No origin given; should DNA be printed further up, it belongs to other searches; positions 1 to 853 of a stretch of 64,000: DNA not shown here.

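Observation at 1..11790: Candidate novel module: repeat protein, M-domain-less prion-like Clp unfoldase, membrane subtilisin, pseudo-ATPase Clp paralogue and giant vWA surface protein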

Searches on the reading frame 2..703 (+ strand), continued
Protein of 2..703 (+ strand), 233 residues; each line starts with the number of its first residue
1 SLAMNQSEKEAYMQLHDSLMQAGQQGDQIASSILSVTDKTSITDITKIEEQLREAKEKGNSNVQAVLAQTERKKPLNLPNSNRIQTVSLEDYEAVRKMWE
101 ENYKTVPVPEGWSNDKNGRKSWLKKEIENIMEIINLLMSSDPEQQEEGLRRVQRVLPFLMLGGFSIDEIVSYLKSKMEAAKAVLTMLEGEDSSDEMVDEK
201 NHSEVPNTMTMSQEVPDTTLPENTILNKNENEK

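Call 75: fold_search(model_id=the predicted structure, library=pdb)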
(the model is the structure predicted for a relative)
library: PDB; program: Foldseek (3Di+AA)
matches with E <= 10: 86; with E <= 0.001: 0
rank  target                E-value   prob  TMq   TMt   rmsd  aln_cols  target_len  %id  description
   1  7o3v_J                2.2e-02  1.00  0.19  0.45  12.2       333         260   14  Stalk complex structure (TrwJ/VirB5-TrwI/VirB6) from the fully-assembled R388 type IV secretion system determined by c (released 2022-06-22)
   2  7o3v_G                9.4e-02  0.99  0.19  0.44   8.2       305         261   15  Stalk complex structure (TrwJ/VirB5-TrwI/VirB6) from the fully-assembled R388 type IV secretion system determined by c (released 2022-06-22)
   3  6z0c_B                2.2e-01  0.15  0.06  0.15  25.0       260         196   10  Structure of in silico modelled artificial Maquette-3 protein (released 2021-03-17)
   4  6z0c_D                2.5e-01  0.12  0.05  0.14  23.8       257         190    9  Structure of in silico modelled artificial Maquette-3 protein (released 2021-03-17)
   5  8rt9_F                3.1e-01  0.87  0.20  0.44  10.1       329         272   13  Stalk complex full-length structure (TrwJ/VirB5-TrwI/VirB6) from the fully-assembled R388 type IV secretion system det (released 2024-06-19)
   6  8rtd_H                3.1e-01  0.85  0.15  0.42   8.5       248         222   13  Stalk-Arches-IMC structure from the fully-assembled R388 type IV secretion system determined by cryo-EM. (released 2024-06-19)
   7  8rtd_I                4.1e-01  0.60  0.13  0.38  21.3       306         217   13  Stalk-Arches-IMC structure from the fully-assembled R388 type IV secretion system determined by cryo-EM. (released 2024-06-19)
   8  8rtd_L                5.1e-01  0.77  0.20  0.44  10.1       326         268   13  Stalk-Arches-IMC structure from the fully-assembled R388 type IV secretion system determined by cryo-EM. (released 2024-06-19)
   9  8z7r                  5.1e-01  0.06  0.07  0.11  31.3       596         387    8  SLC19A3 apo structure (released 2025-01-08)
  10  7o3v_I                7.0e-01  0.91  0.13  0.42   5.9       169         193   16  Stalk complex structure (TrwJ/VirB5-TrwI/VirB6) from the fully-assembled R388 type IV secretion system determined by c (released 2022-06-22)
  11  5vju                  8.7e-01  0.11  0.06  0.17  25.9       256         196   10  De Novo Photosynthetic Reaction Center Protein Variant Equipped with His-Tyr H-bond, Heme B, and Cd(II) ions (released 2018-04-25)
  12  2z0o                  1.2e+00  0.07  0.07  0.12  32.2       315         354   14  Crystal structure of APPL1-BAR-PH domain (released 2008-05-13)
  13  2q13                  1.2e+00  0.08  0.07  0.11  31.7       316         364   13  Crystal structure of BAR-PH domain of APPL1 (released 2007-08-14)
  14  8a1g_A                1.5e+00  0.13  0.06  0.18  34.0       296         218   11  Structure of the SNX1-SNX5 complex (released 2023-06-14)
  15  3sfv_B                1.6e+00  0.08  0.05  0.11  24.7       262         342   12  Crystal structure of the GDP-bound Rab1a S25N mutant in complex with the coiled-coil domain of LidA from Legionella pn (released 2012-04-18)
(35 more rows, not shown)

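Call 84: search_protein_families(library=padloc, proteins=[window:2-703:+], max_evalue=0.00001)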
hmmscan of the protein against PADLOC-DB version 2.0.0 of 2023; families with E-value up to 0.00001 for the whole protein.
window:2-703:+ (233 aa): 0 families
